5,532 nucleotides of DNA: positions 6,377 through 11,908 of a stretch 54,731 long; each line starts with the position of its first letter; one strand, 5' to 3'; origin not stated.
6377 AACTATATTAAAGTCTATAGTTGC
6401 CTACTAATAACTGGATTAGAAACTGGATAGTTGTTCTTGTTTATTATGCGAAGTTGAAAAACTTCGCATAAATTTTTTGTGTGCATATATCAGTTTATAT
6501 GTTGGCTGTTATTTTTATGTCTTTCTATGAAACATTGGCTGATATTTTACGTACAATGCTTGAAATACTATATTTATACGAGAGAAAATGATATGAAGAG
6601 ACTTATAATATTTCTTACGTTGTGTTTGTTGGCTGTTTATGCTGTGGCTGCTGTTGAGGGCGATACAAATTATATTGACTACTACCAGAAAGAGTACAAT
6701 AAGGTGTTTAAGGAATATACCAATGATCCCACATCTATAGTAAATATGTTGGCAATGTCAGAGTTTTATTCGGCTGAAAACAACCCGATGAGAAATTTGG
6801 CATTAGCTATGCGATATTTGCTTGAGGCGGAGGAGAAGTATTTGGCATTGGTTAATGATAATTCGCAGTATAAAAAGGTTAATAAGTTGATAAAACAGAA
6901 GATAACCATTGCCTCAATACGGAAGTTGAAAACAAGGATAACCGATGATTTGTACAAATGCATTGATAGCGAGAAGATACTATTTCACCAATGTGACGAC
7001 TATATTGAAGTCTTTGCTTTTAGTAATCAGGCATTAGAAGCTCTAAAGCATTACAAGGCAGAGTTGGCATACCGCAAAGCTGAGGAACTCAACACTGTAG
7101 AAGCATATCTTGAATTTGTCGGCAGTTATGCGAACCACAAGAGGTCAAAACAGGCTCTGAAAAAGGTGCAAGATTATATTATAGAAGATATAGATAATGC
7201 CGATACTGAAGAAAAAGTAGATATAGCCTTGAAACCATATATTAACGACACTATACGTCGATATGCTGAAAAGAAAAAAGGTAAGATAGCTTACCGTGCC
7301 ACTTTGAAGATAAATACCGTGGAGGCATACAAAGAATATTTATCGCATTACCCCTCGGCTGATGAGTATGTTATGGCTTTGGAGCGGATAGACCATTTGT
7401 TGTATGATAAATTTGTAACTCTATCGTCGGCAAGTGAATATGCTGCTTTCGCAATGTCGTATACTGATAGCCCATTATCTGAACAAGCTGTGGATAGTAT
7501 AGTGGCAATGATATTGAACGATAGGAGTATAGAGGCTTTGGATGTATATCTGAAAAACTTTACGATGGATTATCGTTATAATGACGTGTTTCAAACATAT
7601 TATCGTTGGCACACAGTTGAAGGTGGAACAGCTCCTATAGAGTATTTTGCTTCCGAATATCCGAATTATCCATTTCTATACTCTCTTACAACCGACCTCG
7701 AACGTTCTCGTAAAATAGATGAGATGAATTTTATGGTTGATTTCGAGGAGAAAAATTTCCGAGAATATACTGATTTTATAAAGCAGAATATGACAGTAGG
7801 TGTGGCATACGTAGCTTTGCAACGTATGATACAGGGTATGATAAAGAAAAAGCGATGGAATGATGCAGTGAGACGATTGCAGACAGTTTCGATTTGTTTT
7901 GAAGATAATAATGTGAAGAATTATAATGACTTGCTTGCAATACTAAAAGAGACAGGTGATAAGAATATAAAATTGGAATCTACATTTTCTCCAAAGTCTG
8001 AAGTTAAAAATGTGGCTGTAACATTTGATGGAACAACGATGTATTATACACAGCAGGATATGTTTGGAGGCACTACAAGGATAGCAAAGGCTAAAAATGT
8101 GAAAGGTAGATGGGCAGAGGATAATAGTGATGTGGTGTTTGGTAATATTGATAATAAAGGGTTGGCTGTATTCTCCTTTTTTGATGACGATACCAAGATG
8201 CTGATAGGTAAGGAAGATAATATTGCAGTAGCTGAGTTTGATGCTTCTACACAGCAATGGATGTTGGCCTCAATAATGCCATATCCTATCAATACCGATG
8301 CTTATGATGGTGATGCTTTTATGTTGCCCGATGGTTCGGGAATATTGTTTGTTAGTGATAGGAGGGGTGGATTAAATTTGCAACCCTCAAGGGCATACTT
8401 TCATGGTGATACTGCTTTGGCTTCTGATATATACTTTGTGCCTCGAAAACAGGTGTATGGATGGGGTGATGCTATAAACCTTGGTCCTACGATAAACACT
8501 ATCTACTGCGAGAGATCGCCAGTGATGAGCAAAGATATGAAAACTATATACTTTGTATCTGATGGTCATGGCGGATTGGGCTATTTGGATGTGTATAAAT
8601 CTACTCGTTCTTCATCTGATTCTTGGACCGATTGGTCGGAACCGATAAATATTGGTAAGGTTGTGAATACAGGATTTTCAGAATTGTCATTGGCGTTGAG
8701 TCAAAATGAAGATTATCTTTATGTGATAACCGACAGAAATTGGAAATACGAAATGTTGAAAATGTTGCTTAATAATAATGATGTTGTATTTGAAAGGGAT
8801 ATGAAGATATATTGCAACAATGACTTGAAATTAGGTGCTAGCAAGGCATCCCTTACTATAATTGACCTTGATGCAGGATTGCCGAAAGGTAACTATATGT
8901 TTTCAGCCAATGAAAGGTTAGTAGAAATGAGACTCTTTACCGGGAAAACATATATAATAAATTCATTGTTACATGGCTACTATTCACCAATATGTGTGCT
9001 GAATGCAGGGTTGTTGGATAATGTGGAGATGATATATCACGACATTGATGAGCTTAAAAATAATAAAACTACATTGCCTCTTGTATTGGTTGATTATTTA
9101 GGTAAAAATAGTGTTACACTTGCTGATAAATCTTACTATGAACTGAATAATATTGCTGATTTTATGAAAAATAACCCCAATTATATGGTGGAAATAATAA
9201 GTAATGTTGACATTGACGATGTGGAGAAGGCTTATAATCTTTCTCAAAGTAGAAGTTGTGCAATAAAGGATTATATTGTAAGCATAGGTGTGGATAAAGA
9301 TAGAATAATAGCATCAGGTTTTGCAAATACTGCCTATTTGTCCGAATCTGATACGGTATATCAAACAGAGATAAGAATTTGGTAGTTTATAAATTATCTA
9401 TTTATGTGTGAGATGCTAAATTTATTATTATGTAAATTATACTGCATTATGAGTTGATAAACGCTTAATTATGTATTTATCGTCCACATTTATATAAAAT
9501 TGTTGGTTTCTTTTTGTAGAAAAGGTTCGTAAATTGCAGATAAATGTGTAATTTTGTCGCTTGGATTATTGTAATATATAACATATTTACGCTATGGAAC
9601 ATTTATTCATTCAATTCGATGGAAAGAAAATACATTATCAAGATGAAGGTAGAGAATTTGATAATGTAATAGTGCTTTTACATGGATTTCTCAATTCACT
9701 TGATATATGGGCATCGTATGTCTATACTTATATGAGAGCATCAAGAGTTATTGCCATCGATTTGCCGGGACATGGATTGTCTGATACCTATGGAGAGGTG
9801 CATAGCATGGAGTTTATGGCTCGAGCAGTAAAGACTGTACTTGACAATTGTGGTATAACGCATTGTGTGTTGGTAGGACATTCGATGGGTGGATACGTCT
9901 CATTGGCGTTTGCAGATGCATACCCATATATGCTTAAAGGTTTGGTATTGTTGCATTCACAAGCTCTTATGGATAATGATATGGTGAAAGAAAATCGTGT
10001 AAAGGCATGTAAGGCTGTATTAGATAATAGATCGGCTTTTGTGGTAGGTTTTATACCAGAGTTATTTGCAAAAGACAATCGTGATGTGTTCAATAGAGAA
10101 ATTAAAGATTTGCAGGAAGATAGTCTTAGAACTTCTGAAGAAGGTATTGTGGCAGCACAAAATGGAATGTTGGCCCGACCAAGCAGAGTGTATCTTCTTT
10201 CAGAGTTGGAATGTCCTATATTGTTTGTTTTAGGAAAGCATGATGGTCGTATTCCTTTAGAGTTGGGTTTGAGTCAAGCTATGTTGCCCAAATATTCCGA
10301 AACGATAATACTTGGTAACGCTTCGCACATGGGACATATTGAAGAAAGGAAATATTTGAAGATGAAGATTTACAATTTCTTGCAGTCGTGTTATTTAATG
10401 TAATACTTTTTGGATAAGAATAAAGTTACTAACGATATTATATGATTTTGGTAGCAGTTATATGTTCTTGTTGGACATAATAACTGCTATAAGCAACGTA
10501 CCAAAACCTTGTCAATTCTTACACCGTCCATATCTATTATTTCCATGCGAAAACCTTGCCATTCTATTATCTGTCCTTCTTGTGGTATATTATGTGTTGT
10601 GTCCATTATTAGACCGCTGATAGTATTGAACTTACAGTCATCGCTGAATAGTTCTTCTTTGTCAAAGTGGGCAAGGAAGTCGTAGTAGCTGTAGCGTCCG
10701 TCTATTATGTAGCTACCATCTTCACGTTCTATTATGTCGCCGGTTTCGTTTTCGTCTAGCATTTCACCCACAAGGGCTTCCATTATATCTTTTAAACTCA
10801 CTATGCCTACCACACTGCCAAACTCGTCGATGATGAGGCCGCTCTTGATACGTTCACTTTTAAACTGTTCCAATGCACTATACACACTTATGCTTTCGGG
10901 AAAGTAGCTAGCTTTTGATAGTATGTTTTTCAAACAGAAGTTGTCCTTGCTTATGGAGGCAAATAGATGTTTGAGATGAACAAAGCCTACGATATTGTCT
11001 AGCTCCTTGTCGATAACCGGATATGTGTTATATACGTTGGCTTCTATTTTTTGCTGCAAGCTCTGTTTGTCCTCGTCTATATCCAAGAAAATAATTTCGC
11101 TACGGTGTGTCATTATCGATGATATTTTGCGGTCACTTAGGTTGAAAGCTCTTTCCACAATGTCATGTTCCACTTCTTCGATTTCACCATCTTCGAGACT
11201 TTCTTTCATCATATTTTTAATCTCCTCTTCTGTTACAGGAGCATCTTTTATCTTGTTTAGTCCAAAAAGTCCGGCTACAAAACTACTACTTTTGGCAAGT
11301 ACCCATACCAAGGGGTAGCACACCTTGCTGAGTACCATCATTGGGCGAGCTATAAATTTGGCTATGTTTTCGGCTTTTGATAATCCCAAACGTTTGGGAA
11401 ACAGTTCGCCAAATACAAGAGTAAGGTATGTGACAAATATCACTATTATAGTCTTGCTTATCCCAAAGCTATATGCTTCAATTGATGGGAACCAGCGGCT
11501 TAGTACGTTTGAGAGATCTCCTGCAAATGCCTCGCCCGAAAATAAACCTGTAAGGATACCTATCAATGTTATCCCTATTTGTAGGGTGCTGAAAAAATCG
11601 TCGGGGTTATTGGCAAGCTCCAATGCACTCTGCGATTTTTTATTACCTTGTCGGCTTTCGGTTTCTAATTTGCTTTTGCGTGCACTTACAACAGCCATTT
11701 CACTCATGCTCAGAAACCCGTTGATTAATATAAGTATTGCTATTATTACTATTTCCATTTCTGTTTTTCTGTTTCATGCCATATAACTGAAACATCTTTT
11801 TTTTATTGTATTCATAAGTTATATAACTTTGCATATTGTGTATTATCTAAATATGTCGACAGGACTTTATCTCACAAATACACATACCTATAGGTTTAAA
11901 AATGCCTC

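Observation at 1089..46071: Dispersed family of helically phased 21-23 bp 'brick' arrays with short palindromic cores, shared between at least seven intergenic gaps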

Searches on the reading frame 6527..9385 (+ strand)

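Call 49: search_protein_families(library=pfam, proteins=[window:6527-9385:+])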
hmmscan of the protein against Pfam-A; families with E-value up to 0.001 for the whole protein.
window:6527-9385:+ (952 aa): 2 families
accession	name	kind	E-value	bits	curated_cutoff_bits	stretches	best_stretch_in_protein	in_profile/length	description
PF00691.25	OmpA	-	9.9e-08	32.7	27.2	1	860-941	4-88/98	OmpA family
PF07676.18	PD40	-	2.3e-07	31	20.9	0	588-617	5-35/38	WD40-like Beta Propeller Repeat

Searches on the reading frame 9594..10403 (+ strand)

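Call 49: search_protein_families(library=pfam, proteins=[window:9594-10403:+])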
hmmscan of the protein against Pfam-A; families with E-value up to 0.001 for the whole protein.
window:9594-10403:+ (269 aa): 7 families
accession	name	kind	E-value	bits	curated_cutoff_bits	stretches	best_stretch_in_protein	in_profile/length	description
PF00561.26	Abhydrolase_1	-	4.2e-23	82.7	25.8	1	24-151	1-129/245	alpha/beta hydrolase fold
PF12697.13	Abhydrolase_6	-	1.5e-17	65.5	26.3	1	26-251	1-210/217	Alpha/beta hydrolase family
PF12146.15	Hydrolase_4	-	1.8e-14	54.1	27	1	23-218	4-203/239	Serine aminopeptidase, S33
PF03096.20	Ndr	-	7.4e-06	25.3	23.3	1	52-143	58-152/283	Ndr family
PF07819.20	PGAP1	-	0.0005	20.3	24.3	1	72-107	69-109/233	PGAP1-like alpha/beta domain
PF00756.26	Esterase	-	0.0008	19.7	22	0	91-122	117-147/251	Putative esterase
PF12695.13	Abhydrolase_5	-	0.00082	19.6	27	0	79-127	47-94/164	Alpha/beta hydrolase family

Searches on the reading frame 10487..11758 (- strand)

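Call 19: search_protein_families(library=pfam, proteins=[window:10487-11758:-])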
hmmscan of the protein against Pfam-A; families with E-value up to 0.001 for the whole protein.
window:10487-11758:- (423 aa): 3 families
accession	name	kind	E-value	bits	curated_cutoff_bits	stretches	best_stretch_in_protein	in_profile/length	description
PF01595.25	CNNM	-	1.6e-49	168.5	28.4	1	5-197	2-181/181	Cyclin M transmembrane N-terminal domain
PF03471.22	CorC_HlyC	-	1.5e-17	63.8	27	1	344-421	2-78/81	Transporter associated domain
PF00571.33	CBS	-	8.5e-12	45.7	24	1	285-330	11-56/57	CBS domain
